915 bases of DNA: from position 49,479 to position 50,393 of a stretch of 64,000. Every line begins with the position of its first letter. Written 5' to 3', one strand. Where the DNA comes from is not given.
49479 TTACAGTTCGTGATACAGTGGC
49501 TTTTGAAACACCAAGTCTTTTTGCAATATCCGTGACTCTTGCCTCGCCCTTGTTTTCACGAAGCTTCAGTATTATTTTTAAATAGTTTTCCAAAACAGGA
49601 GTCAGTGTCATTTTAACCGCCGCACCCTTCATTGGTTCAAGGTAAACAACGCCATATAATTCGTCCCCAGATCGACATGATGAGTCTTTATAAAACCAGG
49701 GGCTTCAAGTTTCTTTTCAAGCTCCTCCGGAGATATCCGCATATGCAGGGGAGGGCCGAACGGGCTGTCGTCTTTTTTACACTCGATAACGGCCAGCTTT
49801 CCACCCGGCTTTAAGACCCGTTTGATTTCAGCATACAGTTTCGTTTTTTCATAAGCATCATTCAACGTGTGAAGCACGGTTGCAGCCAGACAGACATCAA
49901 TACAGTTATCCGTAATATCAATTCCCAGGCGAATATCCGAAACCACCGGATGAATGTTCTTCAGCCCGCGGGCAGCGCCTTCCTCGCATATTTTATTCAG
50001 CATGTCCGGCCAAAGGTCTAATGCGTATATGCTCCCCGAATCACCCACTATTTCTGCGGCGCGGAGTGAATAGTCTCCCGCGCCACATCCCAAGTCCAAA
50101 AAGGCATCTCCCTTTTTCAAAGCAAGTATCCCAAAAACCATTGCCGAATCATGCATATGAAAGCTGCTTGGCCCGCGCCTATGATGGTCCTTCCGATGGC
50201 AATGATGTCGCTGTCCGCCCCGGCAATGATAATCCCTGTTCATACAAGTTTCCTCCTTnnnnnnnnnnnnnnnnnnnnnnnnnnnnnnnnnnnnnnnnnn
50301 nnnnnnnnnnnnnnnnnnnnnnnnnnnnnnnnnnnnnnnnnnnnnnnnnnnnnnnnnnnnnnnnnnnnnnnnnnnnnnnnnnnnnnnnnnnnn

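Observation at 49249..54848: Element-borne operon: Fur, a 1330-aa self-contained activase/dehydratase-like fusion, a His/Cys-rich SAM methyltransferase, and DtxR/MntR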

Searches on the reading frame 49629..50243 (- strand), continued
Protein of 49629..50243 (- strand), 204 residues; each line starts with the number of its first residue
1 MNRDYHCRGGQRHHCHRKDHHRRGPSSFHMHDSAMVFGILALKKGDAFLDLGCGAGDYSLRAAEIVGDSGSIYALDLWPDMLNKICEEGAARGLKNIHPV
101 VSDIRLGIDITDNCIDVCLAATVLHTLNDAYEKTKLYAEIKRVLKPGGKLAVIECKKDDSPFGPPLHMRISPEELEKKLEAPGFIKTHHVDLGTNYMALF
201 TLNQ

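Call 81: search_protein_families(library=ncbifam, proteins=[L145:10067-10861:+, L144:442-1011:+, L103:7454-8221:+, L145:2535-3548:+, L133:4928-6103:+, L098:11229-12779:+], max_evalue=0.00001)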
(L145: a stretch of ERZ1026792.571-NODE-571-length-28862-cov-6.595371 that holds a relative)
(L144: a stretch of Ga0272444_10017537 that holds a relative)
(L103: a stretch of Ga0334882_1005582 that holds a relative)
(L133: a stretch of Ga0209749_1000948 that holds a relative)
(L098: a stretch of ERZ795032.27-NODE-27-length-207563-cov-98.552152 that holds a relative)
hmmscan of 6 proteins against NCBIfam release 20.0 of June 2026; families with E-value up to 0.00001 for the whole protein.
L145:10067-10861:+ (264 aa): 0 families

L144:442-1011:+ (189 aa): 1 family
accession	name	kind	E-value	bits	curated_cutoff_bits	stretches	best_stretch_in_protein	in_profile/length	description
TIGR00104.1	tRNA_TsaA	equivalog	5.3e-30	104.5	93.25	1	56-165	26-134/143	tRNA (N6-threonylcarbamoyladenosine(37)-N6)-methyltransferase TrmO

L103:7454-8221:+ (255 aa): 11 families
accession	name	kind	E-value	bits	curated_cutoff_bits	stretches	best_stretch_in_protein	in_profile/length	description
NF041546.1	ParA_partition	equivalog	5.8e-13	48.8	180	1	5-38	5-38/203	ParA family partition ATPase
TIGR01969.1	minD_arch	subfamily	1.7e-12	47.1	201.75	0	4-45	5-46/251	cell division ATPase MinD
TIGR03371.1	cellulose_yhjQ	equivalog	1.8e-12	47.3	157.85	1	4-200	5-181/246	cellulose biosynthesis protein BcsQ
TIGR01968.1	minD_bact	equivalog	1.2e-08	34.6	212.9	0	4-38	6-40/261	septum site-determining protein MinD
TIGR03815.1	CpaE_hom_Actino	equivalog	1.5e-07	30.9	154.45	1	4-50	116-162/340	septum site-determining protein Ssd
NF010461.0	PRK13886.1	subfamily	1.5e-06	27.8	360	1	2-44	5-47/241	conjugal transfer protein TraL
NF041417.1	ArsA_halo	exception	1.5e-06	27.2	800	1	3-156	336-480/617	arsenical pump-driving ATPase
TIGR01007.1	eps_fam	subfamily_domain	2.3e-06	27.3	108.05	0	6-44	24-62/204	polysaccharide biosynthesis tyrosine autokinase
TIGR00455.1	apsK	equivalog_domain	4.1e-06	26.6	138.7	1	3-50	21-68/184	adenylyl-sulfate kinase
NF047398.1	AAA_KGGVGR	domain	4.6e-06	27.1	90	0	8-70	11-70/190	KGGVGR-motif variant AAA ATPase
NF041136.1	MrpORP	equivalog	6.5e-06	25.7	450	1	3-39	9-45/365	iron-sulfur cluster carrier protein MrpORP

L145:2535-3548:+ (337 aa): 4 families
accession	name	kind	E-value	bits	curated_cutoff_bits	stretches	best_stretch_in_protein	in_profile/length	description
TIGR02716.1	C20_methyl_CrtF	equivalog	7.7e-10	38.3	276.1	1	25-301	6-284/306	bacteriochlorophyllide d C-20 methyltransferase BchU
TIGR02072.1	BioC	equivalog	6e-07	29.5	184.95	1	156-269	21-131/244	malonyl-ACP O-methyltransferase BioC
NF050150.1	RiPP_MTase_ApyS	equivalog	3.3e-06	26.5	400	0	31-226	23-201/323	RiPP biosynthesis methyltransferase ApyS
NF053543.1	FlxJ_fam_MTase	equivalog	6.7e-06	25.2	560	0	167-264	177-277/352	FlxJ family methyltransferase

L133:4928-6103:+ (391 aa): 6 families
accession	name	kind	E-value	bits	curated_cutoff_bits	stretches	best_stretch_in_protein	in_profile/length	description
TIGR04281.1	peripla_PGF_1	equivalog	9.6e-22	77.6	325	1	121-302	68-228/330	PGF-CTERM-anchored ABC transporter substrate-binding protein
NF010649.0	PRK14048.1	equivalog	2.1e-16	60.1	374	1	11-291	10-276/374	ferrichrome/ferrioxamine B periplasmic transporter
TIGR03659.1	IsdE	equivalog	2e-12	46.9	298.65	1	121-325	82-269/292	heme ABC transporter substrate-binding protein IsdE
NF047879.1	catechol_SstD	exception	1.9e-08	33.7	450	1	40-287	64-279/343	ferrated catecholamine ABC transporter substrate-binding lipoprotein SstD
NF008501.1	PRK11411.1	subfamily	4.5e-06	25.8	320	0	123-322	91-268/303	Fe(3+) dicitrate ABC transporter substrate-binding protein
NF008200.0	PRK10957.1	equivalog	5.3e-06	25.6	205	0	123-215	115-197/330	Fe2+-enterobactin ABC transporter substrate-binding protein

L098:11229-12779:+ (516 aa): 11 families
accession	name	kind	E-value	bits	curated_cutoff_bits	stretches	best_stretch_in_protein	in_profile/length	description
TIGR02294.1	nickel_nikA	equivalog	5.1e-36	124.2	393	1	65-462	32-455/501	nickel ABC transporter substrate-binding protein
NF045467.1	Opp4A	equivalog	1.6e-35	122.4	650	2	141-487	157-535/556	oligopeptide ABC transporter substrate-binding protein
NF043070.1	DppA_dipep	equivalog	9.2e-32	110.3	1005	1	79-478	73-504/535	dipeptide ABC transporter periplasmic-binding protein DppA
NF047575.1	opine_bind_CntA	exception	4.1e-30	104.8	800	1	66-463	63-488/535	staphylopine-dependent metal ABC transporter substrate-binding lipoprotein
NF045468.1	Opp5A_nikA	equivalog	6.5e-29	100.7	600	1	68-491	44-470/488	nickel ABC transporter substrate-binding protein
NF011942.0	PRK15413.1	equivalog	7.4e-28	97.5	594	1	83-400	74-394/512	glutathione ABC transporter substrate-binding protein GsiB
NF011689.0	PRK15109.1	equivalog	8.9e-24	84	560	1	81-479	80-509/547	ABC transporter substrate-binding protein SapA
TIGR04028.1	SBP_KPN_01854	hypoth_equivalog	1.7e-19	69.8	468.5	1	66-479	28-479/509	TIGR04028 family ABC transporter substrate-binding protein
NF011684.0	PRK15104.1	equivalog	4.1e-19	68.7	947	1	142-479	164-510/543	oligopeptide ABC transporter substrate-binding protein OppA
NF007287.0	PRK09755.1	equivalog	2.4e-14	53.1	1098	1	68-120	63-117/535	ABC transporter substrate-binding protein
NF010149.0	PRK13626.1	equivalog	3.4e-06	26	476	1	68-217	150-290/552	HTH-type transcriptional regulator SgrR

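Call 91: search_solved_structures(query=A2, max_evalue=0.00001, show_alignments=1)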
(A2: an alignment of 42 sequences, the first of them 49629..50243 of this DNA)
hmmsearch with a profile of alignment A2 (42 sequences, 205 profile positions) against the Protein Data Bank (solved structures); distinct sequences matched with E-value up to 0.00001: 33.
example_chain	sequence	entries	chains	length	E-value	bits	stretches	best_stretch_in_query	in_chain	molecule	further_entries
3dh0_A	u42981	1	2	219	6e-32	113.7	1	19-196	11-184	SAM dependent methyltransferase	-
3i9f_A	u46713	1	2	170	1.5e-13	53.7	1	48-174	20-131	Putative type 11 methyltransferase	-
5wp5_A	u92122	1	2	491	1.5e-11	47.1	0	27-125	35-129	Phosphomethylethanolamine N-methyltransferase 2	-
3mgg_A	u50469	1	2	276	4.1e-11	45.6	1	46-166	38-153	Methyltransferase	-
5wp4_A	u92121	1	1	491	7.6e-10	41.5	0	36-155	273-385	Phosphoethanolamine N-methyltransferase 1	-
1ve3_A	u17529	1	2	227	1.3e-09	40.8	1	43-151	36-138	hypothetical protein PH0226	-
4kw7_A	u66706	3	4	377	4.2e-09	39.1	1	45-152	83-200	Arsenic methyltransferase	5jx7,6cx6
5eg5_A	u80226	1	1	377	4.2e-09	39.1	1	45-152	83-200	Arsenic methyltransferase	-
4fr0_A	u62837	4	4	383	4.3e-09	39.1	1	45-152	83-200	Arsenic methyltransferase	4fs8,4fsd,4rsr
3sm3_A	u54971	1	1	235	2.5e-08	36.5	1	43-156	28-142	SAM-dependent methyltransferases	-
1o54_A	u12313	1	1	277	4.3e-08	35.8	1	30-112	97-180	SAM-dependent O-methyltransferase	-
6f5z_A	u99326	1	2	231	6e-08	35.3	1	24-151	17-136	24-sterol C-methyltransferase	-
1xxl_A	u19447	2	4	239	2.1e-07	33.6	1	35-155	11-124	YcgJ protein | ycgJ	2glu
5gm1_A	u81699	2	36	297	2.3e-07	33.4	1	35-165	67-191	O-methylransferase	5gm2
3bus_A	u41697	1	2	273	2.6e-07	33.3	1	38-154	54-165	Methyltransferase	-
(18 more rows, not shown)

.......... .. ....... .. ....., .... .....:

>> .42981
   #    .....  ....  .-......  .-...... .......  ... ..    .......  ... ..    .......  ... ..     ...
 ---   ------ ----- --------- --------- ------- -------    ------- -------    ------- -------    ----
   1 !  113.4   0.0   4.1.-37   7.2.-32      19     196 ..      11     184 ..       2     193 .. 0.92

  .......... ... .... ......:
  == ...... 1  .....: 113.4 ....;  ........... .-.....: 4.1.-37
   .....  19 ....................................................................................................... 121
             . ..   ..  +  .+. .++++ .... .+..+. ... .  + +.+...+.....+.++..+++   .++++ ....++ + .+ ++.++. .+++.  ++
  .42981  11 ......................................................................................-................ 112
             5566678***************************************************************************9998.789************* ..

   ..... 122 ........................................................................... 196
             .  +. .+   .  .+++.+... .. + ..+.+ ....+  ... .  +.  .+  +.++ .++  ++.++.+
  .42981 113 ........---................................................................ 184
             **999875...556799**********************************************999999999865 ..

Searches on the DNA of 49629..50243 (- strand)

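Call 79: search_rna_families(sources=[L160, L107, L113, L159, L094, L096, L097, L104], threshold=gathering)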
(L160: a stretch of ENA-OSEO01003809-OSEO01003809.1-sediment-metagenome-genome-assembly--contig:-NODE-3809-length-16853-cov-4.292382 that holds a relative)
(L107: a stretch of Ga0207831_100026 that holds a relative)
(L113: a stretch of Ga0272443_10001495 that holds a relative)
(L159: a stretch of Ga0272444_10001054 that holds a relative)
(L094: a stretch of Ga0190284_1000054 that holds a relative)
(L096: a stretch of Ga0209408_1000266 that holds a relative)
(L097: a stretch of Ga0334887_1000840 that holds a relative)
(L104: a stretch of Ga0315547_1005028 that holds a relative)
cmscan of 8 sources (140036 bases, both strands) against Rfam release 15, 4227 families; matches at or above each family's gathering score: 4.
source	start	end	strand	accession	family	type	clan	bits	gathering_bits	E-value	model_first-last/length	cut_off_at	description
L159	10671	10855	+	RF00174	Cobalamin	Cis-reg; riboswitch;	CL00101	87.5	31.5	6.6e-20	1-189/189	no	Cobalamin riboswitch aptamer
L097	18043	18114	+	RF00005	tRNA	Gene; tRNA;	CL00001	72.9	29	1.1e-13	1-71/71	no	tRNA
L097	13777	13850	-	RF00005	tRNA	Gene; tRNA;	CL00001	69.2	29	1.2e-12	1-71/71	no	tRNA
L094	14025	14070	-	RF01687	Acido-Lenti-1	Gene; sRNA;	-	40.8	37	1.8e-05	1-46/46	no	Acido-Lenti-1 RNA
